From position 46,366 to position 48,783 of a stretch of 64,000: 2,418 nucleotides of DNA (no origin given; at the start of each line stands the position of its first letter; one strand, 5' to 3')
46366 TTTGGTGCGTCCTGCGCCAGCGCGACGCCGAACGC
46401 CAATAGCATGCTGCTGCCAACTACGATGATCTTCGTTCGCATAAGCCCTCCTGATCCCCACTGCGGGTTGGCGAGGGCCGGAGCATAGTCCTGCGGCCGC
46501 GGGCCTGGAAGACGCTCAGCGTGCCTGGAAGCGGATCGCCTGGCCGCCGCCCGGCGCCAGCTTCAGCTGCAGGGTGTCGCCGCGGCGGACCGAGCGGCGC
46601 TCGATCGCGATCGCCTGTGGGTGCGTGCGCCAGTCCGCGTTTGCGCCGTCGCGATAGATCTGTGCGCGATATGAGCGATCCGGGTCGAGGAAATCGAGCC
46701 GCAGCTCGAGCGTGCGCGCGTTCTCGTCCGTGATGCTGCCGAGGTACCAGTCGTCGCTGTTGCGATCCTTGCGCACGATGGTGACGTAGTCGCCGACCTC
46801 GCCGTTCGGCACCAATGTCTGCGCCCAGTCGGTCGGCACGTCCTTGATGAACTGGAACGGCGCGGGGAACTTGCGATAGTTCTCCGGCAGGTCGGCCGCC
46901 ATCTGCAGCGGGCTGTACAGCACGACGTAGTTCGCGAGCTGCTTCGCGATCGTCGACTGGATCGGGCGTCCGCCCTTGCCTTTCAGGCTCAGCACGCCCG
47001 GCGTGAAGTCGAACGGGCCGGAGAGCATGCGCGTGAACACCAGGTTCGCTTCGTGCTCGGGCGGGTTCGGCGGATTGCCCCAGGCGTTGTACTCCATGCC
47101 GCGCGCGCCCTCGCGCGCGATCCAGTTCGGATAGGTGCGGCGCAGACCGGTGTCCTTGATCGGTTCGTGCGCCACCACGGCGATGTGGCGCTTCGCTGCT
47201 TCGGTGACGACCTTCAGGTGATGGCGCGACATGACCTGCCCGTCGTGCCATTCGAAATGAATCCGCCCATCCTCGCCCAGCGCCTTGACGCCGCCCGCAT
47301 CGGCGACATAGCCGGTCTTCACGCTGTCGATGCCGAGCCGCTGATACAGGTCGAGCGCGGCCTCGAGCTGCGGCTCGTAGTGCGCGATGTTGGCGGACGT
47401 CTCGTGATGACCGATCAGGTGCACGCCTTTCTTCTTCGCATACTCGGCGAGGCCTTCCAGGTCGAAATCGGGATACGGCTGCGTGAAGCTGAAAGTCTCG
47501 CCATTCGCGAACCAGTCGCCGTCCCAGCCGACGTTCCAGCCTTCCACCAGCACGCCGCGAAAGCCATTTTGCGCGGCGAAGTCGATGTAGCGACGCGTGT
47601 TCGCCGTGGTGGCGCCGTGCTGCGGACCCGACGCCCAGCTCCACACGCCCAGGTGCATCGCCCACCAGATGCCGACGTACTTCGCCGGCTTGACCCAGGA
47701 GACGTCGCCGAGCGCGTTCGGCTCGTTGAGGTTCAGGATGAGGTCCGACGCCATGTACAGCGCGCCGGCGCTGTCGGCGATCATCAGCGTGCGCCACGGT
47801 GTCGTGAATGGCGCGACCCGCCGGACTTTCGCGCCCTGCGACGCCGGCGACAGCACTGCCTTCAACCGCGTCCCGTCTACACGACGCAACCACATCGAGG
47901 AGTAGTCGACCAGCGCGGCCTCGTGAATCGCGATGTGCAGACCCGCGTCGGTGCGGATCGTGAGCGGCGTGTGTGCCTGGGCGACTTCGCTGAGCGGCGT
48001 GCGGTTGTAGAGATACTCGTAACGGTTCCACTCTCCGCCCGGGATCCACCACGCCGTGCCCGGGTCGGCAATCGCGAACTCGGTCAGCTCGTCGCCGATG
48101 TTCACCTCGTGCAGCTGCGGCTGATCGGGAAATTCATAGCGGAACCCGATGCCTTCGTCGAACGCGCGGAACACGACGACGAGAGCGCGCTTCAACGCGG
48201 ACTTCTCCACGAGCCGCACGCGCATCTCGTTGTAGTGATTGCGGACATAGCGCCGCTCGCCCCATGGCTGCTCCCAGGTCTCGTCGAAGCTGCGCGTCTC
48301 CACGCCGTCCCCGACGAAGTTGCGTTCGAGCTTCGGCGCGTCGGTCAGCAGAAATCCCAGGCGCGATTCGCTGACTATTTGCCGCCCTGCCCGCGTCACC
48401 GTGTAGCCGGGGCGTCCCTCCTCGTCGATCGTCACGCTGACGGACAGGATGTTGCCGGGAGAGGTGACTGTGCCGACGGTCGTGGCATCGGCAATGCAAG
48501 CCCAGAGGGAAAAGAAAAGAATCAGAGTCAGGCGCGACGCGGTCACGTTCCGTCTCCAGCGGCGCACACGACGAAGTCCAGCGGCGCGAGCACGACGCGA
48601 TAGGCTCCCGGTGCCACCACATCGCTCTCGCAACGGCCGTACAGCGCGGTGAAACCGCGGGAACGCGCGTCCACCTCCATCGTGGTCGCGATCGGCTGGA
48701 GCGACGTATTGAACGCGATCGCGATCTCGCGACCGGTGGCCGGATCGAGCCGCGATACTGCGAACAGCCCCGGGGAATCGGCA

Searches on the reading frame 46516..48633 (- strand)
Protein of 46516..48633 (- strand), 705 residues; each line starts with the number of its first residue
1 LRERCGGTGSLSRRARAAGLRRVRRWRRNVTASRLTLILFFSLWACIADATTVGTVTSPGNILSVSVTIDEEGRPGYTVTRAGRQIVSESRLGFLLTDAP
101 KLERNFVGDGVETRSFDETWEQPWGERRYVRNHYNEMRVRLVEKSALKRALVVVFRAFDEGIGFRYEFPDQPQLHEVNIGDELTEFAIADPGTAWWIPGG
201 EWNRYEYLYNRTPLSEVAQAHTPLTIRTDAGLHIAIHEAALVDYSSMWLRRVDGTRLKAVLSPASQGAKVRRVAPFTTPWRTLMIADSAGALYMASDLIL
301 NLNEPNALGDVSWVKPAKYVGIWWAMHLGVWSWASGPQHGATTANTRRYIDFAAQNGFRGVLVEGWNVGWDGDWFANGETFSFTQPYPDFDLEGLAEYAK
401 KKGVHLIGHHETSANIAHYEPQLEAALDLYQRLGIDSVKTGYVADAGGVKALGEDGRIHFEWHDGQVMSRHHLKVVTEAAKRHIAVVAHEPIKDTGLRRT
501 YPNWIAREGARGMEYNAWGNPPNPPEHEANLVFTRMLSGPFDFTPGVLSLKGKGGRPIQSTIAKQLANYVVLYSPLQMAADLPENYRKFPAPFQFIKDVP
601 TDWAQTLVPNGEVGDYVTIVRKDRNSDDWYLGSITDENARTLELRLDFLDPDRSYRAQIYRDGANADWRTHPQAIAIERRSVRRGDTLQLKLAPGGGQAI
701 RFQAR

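Call 22: search_protein_families(library=pfam, proteins=[window:46516-48633:-])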
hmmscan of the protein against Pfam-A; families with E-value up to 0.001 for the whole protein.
window:46516-48633:- (705 aa): 3 families
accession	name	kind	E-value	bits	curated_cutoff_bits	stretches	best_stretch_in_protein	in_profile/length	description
PF10566.15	Glyco_hydro_97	-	1.4e-105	353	32.5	1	310-600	1-275/275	Glycoside hydrolase 97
PF14508.12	GH97_N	-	1.3e-67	228.1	25.3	1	56-305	1-229/229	Glycosyl-hydrolase 97 N-terminal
PF14509.12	GH97_C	-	7.8e-31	106.6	25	1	602-702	1-96/97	Glycosyl-hydrolase 97 C-terminal, oligomerisation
